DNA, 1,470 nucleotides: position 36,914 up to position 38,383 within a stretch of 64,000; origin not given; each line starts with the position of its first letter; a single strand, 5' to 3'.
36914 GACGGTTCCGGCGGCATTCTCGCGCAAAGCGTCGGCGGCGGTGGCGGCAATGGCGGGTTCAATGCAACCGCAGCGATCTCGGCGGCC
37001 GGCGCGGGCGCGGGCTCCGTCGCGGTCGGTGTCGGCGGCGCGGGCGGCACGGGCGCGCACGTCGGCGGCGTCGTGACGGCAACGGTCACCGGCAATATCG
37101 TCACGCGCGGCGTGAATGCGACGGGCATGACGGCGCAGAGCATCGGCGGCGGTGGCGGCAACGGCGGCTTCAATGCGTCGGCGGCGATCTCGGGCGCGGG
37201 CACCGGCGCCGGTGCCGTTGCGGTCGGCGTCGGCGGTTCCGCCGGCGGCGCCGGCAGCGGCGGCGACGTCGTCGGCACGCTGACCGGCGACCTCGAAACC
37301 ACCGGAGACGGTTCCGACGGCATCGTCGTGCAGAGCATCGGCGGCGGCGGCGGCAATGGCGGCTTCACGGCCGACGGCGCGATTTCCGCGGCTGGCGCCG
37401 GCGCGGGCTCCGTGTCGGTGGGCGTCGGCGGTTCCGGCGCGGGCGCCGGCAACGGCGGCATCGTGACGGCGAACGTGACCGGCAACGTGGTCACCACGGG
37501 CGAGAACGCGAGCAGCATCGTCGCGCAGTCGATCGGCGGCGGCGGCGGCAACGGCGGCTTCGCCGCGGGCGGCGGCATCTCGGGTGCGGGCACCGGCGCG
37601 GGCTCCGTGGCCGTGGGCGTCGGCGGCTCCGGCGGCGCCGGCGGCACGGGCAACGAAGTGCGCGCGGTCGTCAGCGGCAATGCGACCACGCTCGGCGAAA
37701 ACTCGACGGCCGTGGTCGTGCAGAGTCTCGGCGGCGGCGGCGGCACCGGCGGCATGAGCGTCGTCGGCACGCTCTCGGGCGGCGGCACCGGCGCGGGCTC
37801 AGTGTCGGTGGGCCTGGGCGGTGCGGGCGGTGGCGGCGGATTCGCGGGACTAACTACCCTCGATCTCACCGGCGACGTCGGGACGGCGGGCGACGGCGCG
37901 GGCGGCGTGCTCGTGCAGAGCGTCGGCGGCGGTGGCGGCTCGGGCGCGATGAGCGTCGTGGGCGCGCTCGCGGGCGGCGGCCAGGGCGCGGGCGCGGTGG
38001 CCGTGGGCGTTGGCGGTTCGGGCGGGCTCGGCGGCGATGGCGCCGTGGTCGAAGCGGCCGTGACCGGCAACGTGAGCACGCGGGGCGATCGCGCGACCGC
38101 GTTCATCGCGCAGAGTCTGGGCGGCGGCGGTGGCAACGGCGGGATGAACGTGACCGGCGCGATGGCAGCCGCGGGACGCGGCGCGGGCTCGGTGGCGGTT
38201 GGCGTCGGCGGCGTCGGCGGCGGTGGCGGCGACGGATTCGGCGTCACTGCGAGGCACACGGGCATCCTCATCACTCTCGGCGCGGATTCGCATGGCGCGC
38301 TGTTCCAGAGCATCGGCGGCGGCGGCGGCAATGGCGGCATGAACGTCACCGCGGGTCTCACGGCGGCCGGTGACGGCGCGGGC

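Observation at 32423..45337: A roughly 4300-aa autotransporter built from about 54 '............' glycine-rich modules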

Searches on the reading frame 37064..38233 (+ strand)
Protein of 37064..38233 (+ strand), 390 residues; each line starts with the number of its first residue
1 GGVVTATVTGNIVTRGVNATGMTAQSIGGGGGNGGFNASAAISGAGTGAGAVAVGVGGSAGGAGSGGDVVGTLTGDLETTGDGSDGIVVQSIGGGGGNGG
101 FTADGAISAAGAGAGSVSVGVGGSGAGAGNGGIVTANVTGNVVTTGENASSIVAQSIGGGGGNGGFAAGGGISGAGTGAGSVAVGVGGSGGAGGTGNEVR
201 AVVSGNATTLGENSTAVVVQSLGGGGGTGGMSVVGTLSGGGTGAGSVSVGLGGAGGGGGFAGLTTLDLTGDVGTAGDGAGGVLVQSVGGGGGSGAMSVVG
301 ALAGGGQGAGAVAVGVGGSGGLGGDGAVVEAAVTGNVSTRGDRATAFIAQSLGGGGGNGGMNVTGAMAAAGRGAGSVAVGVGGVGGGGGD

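Call 25: find_homologous_proteins(query=window:37064-38233:+, max_evalue=1e-10)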
Query window:37064-38233:+ (390 aa): 148 proteins with E <= 1e-10 among 8000 candidates; the best 120 are listed.
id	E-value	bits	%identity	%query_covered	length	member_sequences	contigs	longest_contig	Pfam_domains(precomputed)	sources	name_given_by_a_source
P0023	4.1e-64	235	36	75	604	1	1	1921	-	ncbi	ncbi:hypothetical protein LTR37_021565, partial [Vermiconidia calcicola]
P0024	7.5e-64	234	43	39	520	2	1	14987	-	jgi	jgi:hypothetical protein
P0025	8.5e-61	224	57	5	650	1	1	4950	-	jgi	jgi:hypothetical protein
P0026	1.3e-56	210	42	95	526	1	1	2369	-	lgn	-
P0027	6.6e-48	182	36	89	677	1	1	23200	-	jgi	-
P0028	2.1e-47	180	40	91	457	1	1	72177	-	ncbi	-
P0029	1.3e-46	177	50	42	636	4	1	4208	-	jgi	-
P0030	4.8e-46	176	43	22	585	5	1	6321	-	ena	-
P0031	2.5e-44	170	40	61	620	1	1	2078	-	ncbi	ncbi:MAG: hypothetical protein EON95_19225, partial [Caulobacteraceae bacterium]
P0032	2.6e-42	163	45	23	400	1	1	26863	-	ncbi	-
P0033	1.2e-41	161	39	37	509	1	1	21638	-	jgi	jgi:hypothetical protein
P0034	8.1e-40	155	38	59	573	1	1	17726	-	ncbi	-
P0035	1.9e-39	154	54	45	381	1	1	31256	-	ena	-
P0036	2.7e-39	153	45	42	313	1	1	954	-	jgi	jgi:hypothetical protein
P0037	3.8e-39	153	40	56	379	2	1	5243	-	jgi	-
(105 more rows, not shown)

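Call 33: search_solved_structures(query=A3, max_evalue=1)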
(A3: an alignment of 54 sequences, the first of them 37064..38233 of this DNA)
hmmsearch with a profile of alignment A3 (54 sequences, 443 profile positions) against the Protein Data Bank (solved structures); distinct sequences matched with E-value up to 1: 1.
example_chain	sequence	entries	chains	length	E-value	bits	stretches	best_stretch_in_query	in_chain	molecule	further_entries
4v7e_CU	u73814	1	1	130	0.79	11.7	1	159-220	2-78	60S ribosomal protein L22E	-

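Call 40: predict_structure(alignment_id=A3)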
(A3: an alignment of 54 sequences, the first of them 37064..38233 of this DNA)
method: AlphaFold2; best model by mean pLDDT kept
length: 390 residues; sequences in the alignment: 54
mean_pLDDT: 93.2   pTM: 0.90
mean pLDDT of the five models: 93.2, 92.7, 92.1, 90.6, 89.8
residues with pLDDT >= 90: 294; 70-90: 83; 50-70: 13; < 50: 0
segments of 3 or more residues with pLDDT < 50: none
pLDDT, mean of each block of 10 residues (from residue 1): 95 98 98 93 80 89 98 98 98 98 86 82 98 99 98 99 92 86 90 99 99 98 98 86 81 98 98 98 98 90 85 89 98 98 98 97 82 80 95
secondary structure, 60 per line:
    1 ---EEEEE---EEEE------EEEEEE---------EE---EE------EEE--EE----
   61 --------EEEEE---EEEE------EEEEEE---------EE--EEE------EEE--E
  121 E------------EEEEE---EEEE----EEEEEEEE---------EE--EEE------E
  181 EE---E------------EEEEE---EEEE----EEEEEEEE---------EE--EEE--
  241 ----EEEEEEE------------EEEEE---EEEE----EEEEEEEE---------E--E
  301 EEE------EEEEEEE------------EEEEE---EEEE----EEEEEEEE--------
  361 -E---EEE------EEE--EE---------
elements in order: E4-8 E12-15 E22-27 E50-52 E69-73 E77-80 E87-92 E106-108 E115-117 E134-138 E142-145 E150-157 E171-173 E180-182 E199-203 E207-210 E215-222 E236-238 E245-251 E264-268 E272-275 E280-287 E300-303 E310-316 E329-333 E337-340 E345-352 E366-368 E375-377
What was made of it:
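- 35516..39070 (+): Class-B array, residues 1032-2216: 18 modules, 15 of them exactly 65 aa (195 nt). Consensus: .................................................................. AlphaFold model of residues 1548-1937: pLDDT 93.2, pTM 0.90 (call 40).
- On Glycine-rich PPII-helix bundle domains (springtail antifreeze, PGRS-like): DSSP of the model assigns regular beta-strands (call 40).
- Six-module AlphaFold model with pLDDT 93.2 and pTM 0.90, all-beta, with the same five strands recurring every 65 residues; the two halves of each module share turn lengths of 3 and 6 residues (call 40). The model assigns regular beta-strands (call 40).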

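Call 42: fold_search(model_id=the predicted structure, library=pdb)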
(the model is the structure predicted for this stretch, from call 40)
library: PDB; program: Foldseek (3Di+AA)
matches with E <= 10: 126; with E <= 0.001: 0
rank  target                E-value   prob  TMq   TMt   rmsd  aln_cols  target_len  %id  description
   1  7akv_G                1.3e-01  0.02  0.13  0.13  25.6       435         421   12  The cryo-EM structure of the Vag8-C1 inhibitor complex (released 2021-06-16)
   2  7jjv_A                1.6e-01  0.01  0.06  0.14  23.6       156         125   23  Crystal waters on the nine polyproline type II helical bundle springtail antifreeze protein from Granisotoma rainieri  (released 2021-01-27)
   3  7jjv_B                2.1e-01  0.02  0.08  0.19  22.3       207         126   23  Crystal waters on the nine polyproline type II helical bundle springtail antifreeze protein from Granisotoma rainieri  (released 2021-01-27)
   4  5awf_B                3.6e-01  0.01  0.10  0.10  29.4       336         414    8  Crystal structure of SufB-SufC-SufD complex from Escherichia coli (released 2015-11-11)
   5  1vh4_B                3.9e-01  0.01  0.09  0.08  28.5       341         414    8  Crystal structure of a stabilizer of iron transporter (released 2003-12-30)
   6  9a7k_B                4.1e-01  0.01  0.10  0.09  21.6       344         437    9  Integrative model of SUFB-SUFD by crosslinking MS and deep learning (released 2024-09-18)
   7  6fls_A                4.4e-01  0.01  0.07  0.11  22.1       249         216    6  Pentapeptide repeat family protein from Clostridium botulinum (released 2018-08-15)
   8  5nxk_C                6.0e-01  0.01  0.09  0.10  22.8       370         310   10  L. reuteri 53608 SRRP (released 2018-03-21)
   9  2zu0_A                6.4e-01  0.01  0.10  0.09  27.8       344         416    9  Crystal structure of SufC-SufD complex involved in the iron-sulfur cluster biosynthesis (released 2009-03-10)
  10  4yzq_A                6.8e-01  0.01  0.10  0.15  21.8       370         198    8  C. bescii Family 3 pectate lyase double mutant K108A/Q111N in complex with trigalacturonic acid (released 2015-12-23)
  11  9u4u_A                6.8e-01  0.01  0.07  0.13  25.4       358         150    9  Structure of the functional amyloid FapC from Pseudomonas sp.UK4 (released 2025-08-06)
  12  3t9g_A                7.8e-01  0.01  0.10  0.16  19.6       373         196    9  The crystal structure of family 3 pectate lyase from Caldicellulosiruptor bescii (released 2012-05-09)
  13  2xty_B                7.8e-01  0.00  0.07  0.10  25.1       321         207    6  Structure of QnrB1 (R167E-Trypsin Treated), a plasmid-mediated fluoroquinolone resistance protein (released 2010-10-27)
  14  4z05_A                8.3e-01  0.02  0.11  0.17  19.1       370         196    8  C. bescii Family 3 pectate lyase mutant E84A (released 2015-12-23)
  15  5olp_A                8.8e-01  0.01  0.11  0.10  22.2       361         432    7  Galacturonidase (released 2017-11-29)
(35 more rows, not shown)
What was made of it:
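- On Glycine-rich PPII-helix bundle domains (springtail antifreeze, PGRS-like): 7jjv hits have E=0.16-0.21 and TM 0.06-0.19 (call 42).
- Closest known: Beta-helical classical autotransporters of the pertactin/BrkA/Vag8/Hbp/EspP type. Same: Vag8 is the top, non-significant, fold hit for the modules (call 42).
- A PPII-bundle antifreeze protein (7jjv) appears at ranks 2-3 of the Foldseek list with 23% identity (call 42).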

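Call 52: search_protein_representatives(alignment_id=A3)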
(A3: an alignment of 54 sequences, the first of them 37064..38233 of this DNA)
Query: 54 sequences, 443 profile positions. Proteins with E-value up to 0.001 (for the whole library): 3146; up to 1e-10: 2381; up to 1e-30: 1451. The best 150 are listed.
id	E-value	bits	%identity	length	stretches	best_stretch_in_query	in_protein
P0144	0.0e+00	3457.6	-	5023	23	13-311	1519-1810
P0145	0.0e+00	3368.0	-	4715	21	2-362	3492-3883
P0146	0.0e+00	3345.6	-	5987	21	4-341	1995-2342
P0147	0.0e+00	3319.5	-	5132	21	3-332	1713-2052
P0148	0.0e+00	3212.1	-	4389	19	3-365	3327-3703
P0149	0.0e+00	3176.0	-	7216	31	2-362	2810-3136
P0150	0.0e+00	3089.3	-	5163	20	15-307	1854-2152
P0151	0.0e+00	3078.7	-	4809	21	23-305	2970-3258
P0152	0.0e+00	3077.6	-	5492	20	4-333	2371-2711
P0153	0.0e+00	2932.8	-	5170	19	4-377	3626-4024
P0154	0.0e+00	2882.9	-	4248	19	3-308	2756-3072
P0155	0.0e+00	2843.2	-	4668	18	19-317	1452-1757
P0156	0.0e+00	2771.1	-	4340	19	10-366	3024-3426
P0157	0.0e+00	2713.8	-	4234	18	2-373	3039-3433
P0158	0.0e+00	2705.9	-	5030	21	23-313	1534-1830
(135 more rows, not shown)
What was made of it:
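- On Uncurated 'AQS(I/V)GGGGG-module' giant protein family (defined here by profile A3): 3,146 clusters match at E<=1e-3 and 1,451 at E<=1e-30 (call 52).
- Family size is 3,146 clusters, 1,451 of them at E<=1e-30, with lengths up to 7,216 aa (call 52).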

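Call 53: list_cluster_members(proteins=[P0144, P0145, P0146, P0147, P0148, P0149, P0150, P0152, P0154, P0156])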
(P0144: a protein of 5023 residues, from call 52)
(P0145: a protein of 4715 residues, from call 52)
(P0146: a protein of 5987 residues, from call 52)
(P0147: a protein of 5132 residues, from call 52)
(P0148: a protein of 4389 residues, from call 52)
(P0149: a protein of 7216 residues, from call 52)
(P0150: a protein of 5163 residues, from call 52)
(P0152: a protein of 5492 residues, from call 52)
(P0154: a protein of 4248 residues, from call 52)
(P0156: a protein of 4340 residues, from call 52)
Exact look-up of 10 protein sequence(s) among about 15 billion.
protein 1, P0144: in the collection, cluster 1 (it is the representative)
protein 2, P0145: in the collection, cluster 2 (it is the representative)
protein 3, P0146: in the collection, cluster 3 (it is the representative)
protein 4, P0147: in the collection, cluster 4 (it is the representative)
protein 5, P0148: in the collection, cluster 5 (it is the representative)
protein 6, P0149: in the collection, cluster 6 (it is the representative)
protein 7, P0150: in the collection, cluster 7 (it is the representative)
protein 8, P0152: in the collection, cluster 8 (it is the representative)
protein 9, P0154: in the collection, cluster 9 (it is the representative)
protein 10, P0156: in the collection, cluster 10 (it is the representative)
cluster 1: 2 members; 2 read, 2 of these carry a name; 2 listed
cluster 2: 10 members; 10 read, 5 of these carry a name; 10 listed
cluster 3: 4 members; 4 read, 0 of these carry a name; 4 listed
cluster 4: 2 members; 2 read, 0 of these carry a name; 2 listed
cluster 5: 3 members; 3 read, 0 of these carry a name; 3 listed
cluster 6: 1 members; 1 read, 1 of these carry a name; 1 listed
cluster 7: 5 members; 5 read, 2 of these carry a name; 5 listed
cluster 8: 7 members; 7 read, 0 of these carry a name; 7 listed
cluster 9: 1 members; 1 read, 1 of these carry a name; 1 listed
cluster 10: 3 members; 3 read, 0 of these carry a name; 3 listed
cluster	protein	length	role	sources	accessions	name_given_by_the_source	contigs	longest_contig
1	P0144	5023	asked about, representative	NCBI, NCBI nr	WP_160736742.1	autotransporter outer membrane beta-barrel domain-containing protein ...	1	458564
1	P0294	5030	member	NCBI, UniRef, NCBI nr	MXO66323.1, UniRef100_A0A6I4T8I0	hypothetical protein GRI91_11195 [Altererythrobacter endophyticus] | Autotransporter domain-containing protein n=2 Tax=Altericroceibacterium endophyticum ... | hypothetical protein [Altericroceibacterium endophyticum]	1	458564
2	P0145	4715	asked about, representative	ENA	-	-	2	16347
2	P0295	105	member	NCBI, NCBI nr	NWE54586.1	hypothetical protein HX774_19515, partial [Brevundimonas sp. P7753] | hypothetical protein [Brevundimonas sp. P7753]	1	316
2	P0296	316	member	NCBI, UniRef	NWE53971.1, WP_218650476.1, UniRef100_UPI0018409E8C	hypothetical protein, partial [Brevundimonas sp. P7753] | hypothetical protein n=1 Tax=Brevundimonas sp. P7753 TaxID=2726982 RepID=UPI0018409E8C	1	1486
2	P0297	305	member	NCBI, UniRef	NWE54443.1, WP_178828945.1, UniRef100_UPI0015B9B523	hypothetical protein, partial [Brevundimonas sp. P7753] | hypothetical protein n=1 Tax=Brevundimonas sp. P7753 TaxID=2726982 RepID=UPI0015B9B523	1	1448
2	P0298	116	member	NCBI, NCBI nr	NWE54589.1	hypothetical protein HX774_19530, partial [Brevundimonas sp. P7753] | hypothetical protein [Brevundimonas sp. P7753]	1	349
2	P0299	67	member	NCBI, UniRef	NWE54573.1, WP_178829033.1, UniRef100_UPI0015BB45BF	hypothetical protein, partial [Brevundimonas sp. P7753] | hypothetical protein n=1 Tax=Brevundimonas sp. P7753 TaxID=2726982 RepID=UPI0015BB45BF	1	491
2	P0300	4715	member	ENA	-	-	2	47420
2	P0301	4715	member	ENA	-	-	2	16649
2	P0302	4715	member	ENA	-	-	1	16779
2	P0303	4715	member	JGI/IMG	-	-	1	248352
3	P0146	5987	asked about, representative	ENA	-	-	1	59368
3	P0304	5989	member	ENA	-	-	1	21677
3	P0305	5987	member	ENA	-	-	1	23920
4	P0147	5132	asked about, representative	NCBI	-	-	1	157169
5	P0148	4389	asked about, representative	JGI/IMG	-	-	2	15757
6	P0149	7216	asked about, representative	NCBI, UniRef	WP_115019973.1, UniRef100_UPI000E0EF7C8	hypothetical protein, partial [Synechococcus sp. UW140] | hypothetical protein n=1 Tax=Synechococcus sp. UW140 TaxID=368503 RepID=UPI000E0EF7C8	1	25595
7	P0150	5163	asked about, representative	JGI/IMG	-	hypothetical protein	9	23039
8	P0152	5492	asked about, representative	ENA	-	-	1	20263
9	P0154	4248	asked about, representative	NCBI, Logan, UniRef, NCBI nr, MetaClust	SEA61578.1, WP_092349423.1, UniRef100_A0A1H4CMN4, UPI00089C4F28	hypothetical protein SAMN05660420_02623 [Desulfuromusa kysingii] | Autotransporter domain-containing protein n=1 Tax=Desulfuromusa kysingii TaxID=37625 ... | autotransporter outer membrane beta-barrel domain-containing protein [Desulfuromusa ...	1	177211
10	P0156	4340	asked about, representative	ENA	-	-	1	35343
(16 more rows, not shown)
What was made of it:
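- RefSeq names them autotransporters (call 53).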

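Call 72: fold_search(model_id=the predicted structure, library=viral)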
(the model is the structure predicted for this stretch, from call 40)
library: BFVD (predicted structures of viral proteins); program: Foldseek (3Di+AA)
matches with E <= 10: 276; with E <= 0.001: 0
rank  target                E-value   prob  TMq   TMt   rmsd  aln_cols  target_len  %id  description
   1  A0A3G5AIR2            2.4e-03  0.02  0.07  0.04  25.2       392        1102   16  Collagen-like protein [Solumvirus sp.]
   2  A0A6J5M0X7            5.6e-03  0.09  0.12  0.13  26.1       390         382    9  Uncharacterized protein [uncultured Caudovirales phage]
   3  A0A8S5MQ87            2.7e-02  0.03  0.10  0.09  24.9       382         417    8  DUF7666 domain-containing protein [Podoviridae sp. ctoqT5]
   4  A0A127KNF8            4.5e-02  0.01  0.08  0.06  22.1       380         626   10  Pectate lyase superfamily protein domain-containing protein [Pseudomonas phage YMC11/06/C171_PPU_BP]
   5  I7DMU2                4.8e-02  0.01  0.07  0.04  23.9       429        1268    7  Right handed beta helix domain-containing protein [Staphylococcus phage SA11]
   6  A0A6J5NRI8            5.4e-02  0.20  0.18  0.28  21.6       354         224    8  Uncharacterized protein [uncultured Caudovirales phage]
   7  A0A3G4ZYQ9            7.4e-02  0.01  0.07  0.06  23.3       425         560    9  Uncharacterized protein [Gaeavirus sp.]
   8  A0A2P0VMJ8            9.0e-02  0.01  0.10  0.09  24.9       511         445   13  Uncharacterized protein [Tetraselmis virus 1]
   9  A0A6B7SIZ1            9.0e-02  0.01  0.08  0.05  23.5       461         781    9  Tail tubular protein [Vibrio phage Seahorse]
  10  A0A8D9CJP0            9.0e-02  0.01  0.06  0.05  28.9       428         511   11  Caspase 9 inhibitor [Ectromelia virus]
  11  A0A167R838            9.0e-02  0.01  0.07  0.05  30.0       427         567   12  Collagen-like protein 7 [Powai lake megavirus]
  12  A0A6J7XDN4            1.0e-01  0.01  0.08  0.07  24.3       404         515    8  Pectate lyase superfamily protein [uncultured Caudovirales phage]
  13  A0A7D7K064            1.1e-01  0.01  0.08  0.07  23.4       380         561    8  Uncharacterized protein [Pseudomonas phage phiB1_1]
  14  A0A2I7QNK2            1.2e-01  0.01  0.06  0.04  23.6       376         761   10  (no name in the UniProt tables at hand)
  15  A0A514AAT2            1.5e-01  0.01  0.08  0.08  23.0       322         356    8  (no name in the UniProt tables at hand)
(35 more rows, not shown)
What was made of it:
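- The weak Foldseek hits are dominated by right-handed beta-helices, including the Vag8 passenger (calls 42, 72).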
